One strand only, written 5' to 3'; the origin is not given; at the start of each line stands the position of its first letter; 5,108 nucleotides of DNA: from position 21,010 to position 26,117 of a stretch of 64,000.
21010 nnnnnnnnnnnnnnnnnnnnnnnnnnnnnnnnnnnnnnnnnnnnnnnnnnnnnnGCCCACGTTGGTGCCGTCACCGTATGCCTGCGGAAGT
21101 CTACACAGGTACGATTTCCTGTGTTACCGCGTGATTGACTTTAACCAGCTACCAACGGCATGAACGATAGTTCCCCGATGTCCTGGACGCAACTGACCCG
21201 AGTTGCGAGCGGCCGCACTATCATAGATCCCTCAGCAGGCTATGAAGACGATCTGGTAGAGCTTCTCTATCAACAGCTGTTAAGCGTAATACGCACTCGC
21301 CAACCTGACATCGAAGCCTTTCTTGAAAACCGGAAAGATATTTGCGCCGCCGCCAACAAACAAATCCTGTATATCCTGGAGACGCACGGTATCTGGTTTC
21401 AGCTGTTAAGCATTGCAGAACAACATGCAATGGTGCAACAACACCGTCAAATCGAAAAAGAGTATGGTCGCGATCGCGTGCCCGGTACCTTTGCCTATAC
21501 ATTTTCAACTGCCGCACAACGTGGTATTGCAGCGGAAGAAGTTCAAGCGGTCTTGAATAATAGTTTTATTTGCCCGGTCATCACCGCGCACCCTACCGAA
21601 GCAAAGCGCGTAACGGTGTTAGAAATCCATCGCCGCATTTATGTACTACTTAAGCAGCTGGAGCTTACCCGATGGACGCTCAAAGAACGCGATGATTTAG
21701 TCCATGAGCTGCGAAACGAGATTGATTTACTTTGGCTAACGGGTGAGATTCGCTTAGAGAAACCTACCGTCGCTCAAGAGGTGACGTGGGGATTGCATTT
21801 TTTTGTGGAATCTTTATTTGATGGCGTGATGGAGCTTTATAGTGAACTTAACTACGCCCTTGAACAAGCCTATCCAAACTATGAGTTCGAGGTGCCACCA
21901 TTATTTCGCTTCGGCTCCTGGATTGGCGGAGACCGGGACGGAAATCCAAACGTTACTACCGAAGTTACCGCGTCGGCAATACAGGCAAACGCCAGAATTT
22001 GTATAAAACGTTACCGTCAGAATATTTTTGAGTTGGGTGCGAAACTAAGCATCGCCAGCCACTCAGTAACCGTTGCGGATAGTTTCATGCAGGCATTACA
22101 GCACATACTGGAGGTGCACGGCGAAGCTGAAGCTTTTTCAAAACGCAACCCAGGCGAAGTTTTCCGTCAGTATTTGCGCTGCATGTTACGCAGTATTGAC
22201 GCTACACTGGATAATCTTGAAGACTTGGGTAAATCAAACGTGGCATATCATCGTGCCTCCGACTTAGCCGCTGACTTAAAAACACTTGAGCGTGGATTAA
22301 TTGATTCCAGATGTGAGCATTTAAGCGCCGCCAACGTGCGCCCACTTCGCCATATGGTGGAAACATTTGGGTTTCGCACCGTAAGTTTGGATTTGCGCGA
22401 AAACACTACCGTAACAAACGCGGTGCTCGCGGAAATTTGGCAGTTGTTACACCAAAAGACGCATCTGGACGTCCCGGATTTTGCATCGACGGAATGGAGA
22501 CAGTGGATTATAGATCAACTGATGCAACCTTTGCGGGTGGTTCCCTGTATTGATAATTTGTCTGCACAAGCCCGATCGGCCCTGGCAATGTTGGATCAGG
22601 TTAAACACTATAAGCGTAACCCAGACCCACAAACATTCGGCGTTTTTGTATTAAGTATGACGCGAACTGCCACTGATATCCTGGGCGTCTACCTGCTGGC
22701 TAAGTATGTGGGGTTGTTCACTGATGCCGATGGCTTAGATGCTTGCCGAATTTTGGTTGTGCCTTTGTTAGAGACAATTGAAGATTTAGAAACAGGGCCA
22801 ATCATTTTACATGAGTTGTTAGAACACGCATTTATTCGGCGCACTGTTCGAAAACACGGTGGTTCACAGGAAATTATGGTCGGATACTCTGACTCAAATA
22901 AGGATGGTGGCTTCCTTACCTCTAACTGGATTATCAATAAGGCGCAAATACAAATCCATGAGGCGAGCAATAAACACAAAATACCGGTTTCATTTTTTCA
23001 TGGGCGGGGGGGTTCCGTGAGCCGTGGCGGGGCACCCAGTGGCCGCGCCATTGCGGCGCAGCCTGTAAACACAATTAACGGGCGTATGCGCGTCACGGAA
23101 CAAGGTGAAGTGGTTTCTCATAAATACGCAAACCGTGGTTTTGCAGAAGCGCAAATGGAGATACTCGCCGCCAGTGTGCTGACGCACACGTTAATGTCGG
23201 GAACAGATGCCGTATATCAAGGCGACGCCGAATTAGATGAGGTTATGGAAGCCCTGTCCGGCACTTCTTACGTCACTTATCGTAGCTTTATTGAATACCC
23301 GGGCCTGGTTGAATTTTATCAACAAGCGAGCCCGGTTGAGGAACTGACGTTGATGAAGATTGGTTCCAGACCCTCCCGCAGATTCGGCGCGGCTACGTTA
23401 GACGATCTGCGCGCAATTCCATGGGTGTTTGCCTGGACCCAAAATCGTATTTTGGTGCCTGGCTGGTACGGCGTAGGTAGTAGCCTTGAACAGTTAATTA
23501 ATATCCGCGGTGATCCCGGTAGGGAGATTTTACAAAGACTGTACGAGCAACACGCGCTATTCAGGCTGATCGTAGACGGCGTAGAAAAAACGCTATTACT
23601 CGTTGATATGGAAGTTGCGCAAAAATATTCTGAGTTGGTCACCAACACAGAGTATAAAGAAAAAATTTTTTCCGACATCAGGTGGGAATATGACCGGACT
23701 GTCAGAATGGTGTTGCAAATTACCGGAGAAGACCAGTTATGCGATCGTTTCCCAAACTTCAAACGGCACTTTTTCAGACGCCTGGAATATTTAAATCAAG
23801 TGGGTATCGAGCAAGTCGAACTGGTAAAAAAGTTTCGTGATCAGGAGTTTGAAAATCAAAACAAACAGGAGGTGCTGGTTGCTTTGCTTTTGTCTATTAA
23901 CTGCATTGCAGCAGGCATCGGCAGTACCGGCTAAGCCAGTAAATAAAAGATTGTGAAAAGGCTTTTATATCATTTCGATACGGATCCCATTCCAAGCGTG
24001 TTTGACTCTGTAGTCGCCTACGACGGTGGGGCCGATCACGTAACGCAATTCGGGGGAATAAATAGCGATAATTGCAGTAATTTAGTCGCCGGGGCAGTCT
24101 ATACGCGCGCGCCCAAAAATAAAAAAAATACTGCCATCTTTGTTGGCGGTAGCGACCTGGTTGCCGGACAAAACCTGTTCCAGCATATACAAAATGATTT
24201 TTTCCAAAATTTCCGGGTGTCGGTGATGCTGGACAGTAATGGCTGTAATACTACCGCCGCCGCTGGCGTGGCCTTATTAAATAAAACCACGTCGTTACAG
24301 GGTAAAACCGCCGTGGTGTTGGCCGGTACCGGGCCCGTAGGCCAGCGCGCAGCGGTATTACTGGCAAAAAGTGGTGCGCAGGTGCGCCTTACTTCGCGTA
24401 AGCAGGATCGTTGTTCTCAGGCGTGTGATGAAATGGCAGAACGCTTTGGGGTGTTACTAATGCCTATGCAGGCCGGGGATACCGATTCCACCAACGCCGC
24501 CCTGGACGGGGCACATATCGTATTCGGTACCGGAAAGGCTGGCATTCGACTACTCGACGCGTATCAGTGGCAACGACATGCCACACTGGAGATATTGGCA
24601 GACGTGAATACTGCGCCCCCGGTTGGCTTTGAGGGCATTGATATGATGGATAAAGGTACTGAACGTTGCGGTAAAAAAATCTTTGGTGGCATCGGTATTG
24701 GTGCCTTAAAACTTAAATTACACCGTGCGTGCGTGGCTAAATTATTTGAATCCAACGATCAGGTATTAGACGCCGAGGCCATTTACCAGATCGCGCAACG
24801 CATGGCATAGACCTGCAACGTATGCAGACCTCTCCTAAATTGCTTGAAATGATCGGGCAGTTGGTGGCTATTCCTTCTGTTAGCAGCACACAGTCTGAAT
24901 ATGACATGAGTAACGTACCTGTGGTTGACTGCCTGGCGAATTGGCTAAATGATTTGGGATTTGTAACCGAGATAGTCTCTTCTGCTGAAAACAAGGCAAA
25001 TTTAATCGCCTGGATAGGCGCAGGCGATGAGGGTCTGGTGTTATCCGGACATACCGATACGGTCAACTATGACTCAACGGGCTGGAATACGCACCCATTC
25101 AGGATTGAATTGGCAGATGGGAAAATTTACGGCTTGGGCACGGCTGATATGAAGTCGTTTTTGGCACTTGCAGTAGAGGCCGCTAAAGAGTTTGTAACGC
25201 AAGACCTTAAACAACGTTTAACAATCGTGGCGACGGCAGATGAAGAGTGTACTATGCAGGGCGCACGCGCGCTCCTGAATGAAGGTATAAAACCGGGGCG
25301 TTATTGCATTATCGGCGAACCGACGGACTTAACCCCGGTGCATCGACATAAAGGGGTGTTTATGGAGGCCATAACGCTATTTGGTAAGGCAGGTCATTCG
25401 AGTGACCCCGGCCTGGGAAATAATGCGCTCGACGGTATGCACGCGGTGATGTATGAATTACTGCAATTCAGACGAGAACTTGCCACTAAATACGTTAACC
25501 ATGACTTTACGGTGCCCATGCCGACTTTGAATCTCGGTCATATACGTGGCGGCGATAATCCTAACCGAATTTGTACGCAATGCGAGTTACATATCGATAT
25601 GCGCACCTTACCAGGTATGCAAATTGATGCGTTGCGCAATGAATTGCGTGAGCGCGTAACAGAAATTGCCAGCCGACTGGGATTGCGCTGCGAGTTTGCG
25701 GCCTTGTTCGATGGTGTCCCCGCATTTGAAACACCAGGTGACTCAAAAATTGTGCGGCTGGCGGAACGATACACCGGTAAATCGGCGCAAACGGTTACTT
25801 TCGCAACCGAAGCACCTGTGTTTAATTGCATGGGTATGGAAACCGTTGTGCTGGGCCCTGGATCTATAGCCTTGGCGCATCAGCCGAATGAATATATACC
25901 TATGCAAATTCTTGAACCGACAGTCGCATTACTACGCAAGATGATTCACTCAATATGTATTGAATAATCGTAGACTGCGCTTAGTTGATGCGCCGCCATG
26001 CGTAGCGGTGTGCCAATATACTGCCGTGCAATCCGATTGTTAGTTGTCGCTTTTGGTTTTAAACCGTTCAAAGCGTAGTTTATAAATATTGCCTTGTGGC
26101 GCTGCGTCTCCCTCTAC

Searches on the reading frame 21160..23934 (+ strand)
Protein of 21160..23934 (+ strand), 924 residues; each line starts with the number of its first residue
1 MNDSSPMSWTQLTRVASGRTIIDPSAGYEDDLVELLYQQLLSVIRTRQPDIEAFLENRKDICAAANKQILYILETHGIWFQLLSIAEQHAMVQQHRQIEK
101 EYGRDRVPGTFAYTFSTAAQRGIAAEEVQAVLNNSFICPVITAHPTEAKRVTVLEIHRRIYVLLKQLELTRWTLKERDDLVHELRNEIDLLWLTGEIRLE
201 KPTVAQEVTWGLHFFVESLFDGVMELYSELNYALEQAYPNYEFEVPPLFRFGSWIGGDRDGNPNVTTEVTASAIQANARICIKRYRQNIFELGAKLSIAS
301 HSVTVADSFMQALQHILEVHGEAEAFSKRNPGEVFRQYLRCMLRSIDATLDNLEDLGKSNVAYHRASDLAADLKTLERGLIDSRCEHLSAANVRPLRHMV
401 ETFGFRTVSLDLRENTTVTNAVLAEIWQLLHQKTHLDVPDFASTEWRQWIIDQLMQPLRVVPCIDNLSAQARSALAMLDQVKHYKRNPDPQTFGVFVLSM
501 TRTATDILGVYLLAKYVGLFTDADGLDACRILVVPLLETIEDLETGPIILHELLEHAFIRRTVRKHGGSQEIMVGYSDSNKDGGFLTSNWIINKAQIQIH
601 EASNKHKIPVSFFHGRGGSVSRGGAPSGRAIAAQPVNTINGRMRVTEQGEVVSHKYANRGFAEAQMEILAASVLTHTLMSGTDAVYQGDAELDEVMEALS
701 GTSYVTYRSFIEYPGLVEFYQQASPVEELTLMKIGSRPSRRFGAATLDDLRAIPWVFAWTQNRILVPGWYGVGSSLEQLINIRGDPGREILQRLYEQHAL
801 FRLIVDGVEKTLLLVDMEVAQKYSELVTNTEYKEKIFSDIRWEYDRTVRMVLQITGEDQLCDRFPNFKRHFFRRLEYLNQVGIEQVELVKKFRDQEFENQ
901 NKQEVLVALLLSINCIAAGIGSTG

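Call 6: search_protein_families(library=ncbifam, proteins=[window:21160-23934:+], max_evalue=0.00001)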
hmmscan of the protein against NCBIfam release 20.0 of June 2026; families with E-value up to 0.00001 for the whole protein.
window:21160-23934:+ (924 aa): 1 family
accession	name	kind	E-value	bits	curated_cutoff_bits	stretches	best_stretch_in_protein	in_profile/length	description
NF000584.1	PRK00009.1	equivalog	1.5e-228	761.2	815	1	59-924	51-898/898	phosphoenolpyruvate carboxylase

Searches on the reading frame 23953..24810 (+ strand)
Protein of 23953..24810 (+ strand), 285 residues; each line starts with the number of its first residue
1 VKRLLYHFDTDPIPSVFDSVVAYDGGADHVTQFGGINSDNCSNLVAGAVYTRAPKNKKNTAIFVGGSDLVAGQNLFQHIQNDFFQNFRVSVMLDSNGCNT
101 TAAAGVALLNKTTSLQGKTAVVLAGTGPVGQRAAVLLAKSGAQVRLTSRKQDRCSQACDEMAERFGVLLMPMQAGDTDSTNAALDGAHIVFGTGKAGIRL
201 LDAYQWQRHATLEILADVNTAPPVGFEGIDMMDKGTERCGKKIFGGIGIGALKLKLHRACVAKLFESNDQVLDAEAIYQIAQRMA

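Call 6: search_protein_families(library=ncbifam, proteins=[window:23953-24810:+], max_evalue=0.00001)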
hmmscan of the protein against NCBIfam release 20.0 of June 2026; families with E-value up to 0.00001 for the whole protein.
window:23953-24810:+ (285 aa): 6 families
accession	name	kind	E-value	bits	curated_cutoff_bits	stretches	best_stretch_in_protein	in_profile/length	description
NF006070.0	PRK08213.1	subfamily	3.2e-07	30.1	279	1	110-167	5-61/259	gluconate 5-dehydrogenase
NF005446.0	PRK07035.1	equivalog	1.4e-06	27.7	373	1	112-164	6-58/255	SDR family oxidoreductase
NF049979.1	AlphHSDSHdhA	equivalog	3.4e-06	26.7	350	0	115-179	1-66/258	7alpha-hydroxysteroid dehydrogenase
NF005559.1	PRK07231.1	subfamily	6.1e-06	25.9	215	1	115-193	2-80/249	glucose 1-dehydrogenase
NF005752.0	PRK07576.1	subfamily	7e-06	25.5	321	0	112-192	4-85/271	SDR family oxidoreductase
NF009931.0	PRK13394.1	subfamily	7.9e-06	25.5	340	0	113-193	3-84/262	3-hydroxybutyrate dehydrogenase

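Call 9: search_protein_families(library=pfam, proteins=[window:23953-24810:+], max_evalue=0.00001)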
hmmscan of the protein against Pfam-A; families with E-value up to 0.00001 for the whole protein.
window:23953-24810:+ (285 aa): 1 family
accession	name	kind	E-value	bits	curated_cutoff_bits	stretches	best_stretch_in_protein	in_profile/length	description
PF09176.16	Mpt_N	-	2.9e-29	101.5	27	1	16-96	1-81/81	Methylene-tetrahydromethanopterin dehydrogenase, N-terminal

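Call 59: search_solved_structures(query=window:23953-24810:+, show_alignments=0)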
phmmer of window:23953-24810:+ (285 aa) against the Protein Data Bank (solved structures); distinct sequences matched with E-value up to 0.001: 11.
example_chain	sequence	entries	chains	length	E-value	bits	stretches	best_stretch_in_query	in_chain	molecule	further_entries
6tge_A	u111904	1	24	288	2.3e-95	322.2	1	2-285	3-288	Bifunctional NADP-dependent methylenetetrahydromethanopterin dehydrogenase/methylenetetrah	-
1lu9_A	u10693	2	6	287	2.4e-95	322.1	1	2-285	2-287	Methylene Tetrahydromethanopterin Dehydrogenase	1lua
6tlk_A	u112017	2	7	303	2.8e-95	321.9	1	2-285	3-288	Bifunctional protein MdtA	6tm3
4trr_A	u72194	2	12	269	2.3e-05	27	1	113-193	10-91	Putative D-beta-hydroxybutyrate dehydrogenase | 3-hydroxybutyrate dehydrogenase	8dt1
6m9u_A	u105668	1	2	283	3.3e-05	26.5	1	108-192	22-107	Oxidoreductase, short chain dehydrogenase/reductase family protein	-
6ow4_A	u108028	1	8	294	3.5e-05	26.4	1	108-192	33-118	Oxidoreductase, short chain dehydrogenase/reductase family protein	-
1xhl_A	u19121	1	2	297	6.2e-05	25.6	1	115-183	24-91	Short-chain dehydrogenase/reductase family member (5L265), putative Tropinone Reductase-II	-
3ai1_A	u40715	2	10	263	0.00012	24.8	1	115-192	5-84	NADPH-sorbose reductase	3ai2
3ai3_A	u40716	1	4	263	0.00015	24.4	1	115-192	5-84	NADPH-sorbose reductase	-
4o0l_A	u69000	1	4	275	0.00046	22.8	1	114-188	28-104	NADPH-dependent 3-quinuclidinone reductase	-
5t2u_A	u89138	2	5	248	0.00064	22.3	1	114-181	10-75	Oxidoreductase, short chain dehydrogenase/reductase family protein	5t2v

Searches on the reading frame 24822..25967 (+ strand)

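Call 6: search_protein_families(library=ncbifam, proteins=[window:24822-25967:+], max_evalue=0.00001)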
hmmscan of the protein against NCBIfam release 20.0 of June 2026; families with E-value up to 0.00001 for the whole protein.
window:24822-25967:+ (381 aa): 46 families (the best 25 are shown)
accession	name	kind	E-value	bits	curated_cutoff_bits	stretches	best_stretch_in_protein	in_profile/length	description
NF003474.0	PRK05111.1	equivalog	8.5e-151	502.2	460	1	2-380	3-382/383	acetylornithine deacetylase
TIGR01892.1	AcOrn-deacetyl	equivalog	2.2e-111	372.4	297.7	1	10-375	2-365/365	acetylornithine deacetylase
NF005710.0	PRK07522.1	subfamily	3.9e-85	286.3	412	1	3-379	6-389/391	acetylornithine deacetylase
TIGR01910.1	DapE-ArgE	subfamily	1.8e-56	192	217.6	1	10-366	3-369/373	ArgE/DapE family deacylase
NF006365.0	PRK08588.1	subfamily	4.2e-50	171.2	289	1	30-376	25-378/383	succinyl-diaminopimelate desuccinylase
NF006399.0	PRK08651.1-2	equivalog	4.1e-44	151.2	381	1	6-376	5-402/405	succinyl-diaminopimelate desuccinylase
NF006400.0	PRK08651.1-3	equivalog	3.1e-42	144.8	374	1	59-376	73-404/410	succinyl-diaminopimelate desuccinylase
NF006402.0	PRK08651.1-5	equivalog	3.2e-37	128.4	369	1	37-377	27-366/369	succinyl-diaminopimelate desuccinylase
NF006439.0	PRK08737.1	equivalog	1.5e-36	126.3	345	1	29-375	27-361/364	acetylornithine deacetylase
NF009555.0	PRK13004.1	equivalog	4.8e-34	117.9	321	1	4-377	14-394/399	YgeY family selenium metabolism-linked hydrolase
NF009557.0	PRK13009.1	equivalog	6.3e-34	117.7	284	1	6-378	4-374/377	succinyl-diaminopimelate desuccinylase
TIGR01900.1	dapE-gram_pos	equivalog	2.9e-32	111.9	304.2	1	7-374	5-349/351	succinyl-diaminopimelate desuccinylase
TIGR01246.1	dapE_proteo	equivalog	2.8e-31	108.9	361.8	1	9-377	3-369/370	succinyl-diaminopimelate desuccinylase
NF006398.0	PRK08651.1-1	equivalog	7.9e-31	107.4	439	1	7-373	14-394/403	succinyl-diaminopimelate desuccinylase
NF009558.0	PRK13013.1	equivalog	5.9e-29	101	428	1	7-365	18-410/429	acetylornithine deacetylase/succinyl-diaminopimelate desuccinylase family protein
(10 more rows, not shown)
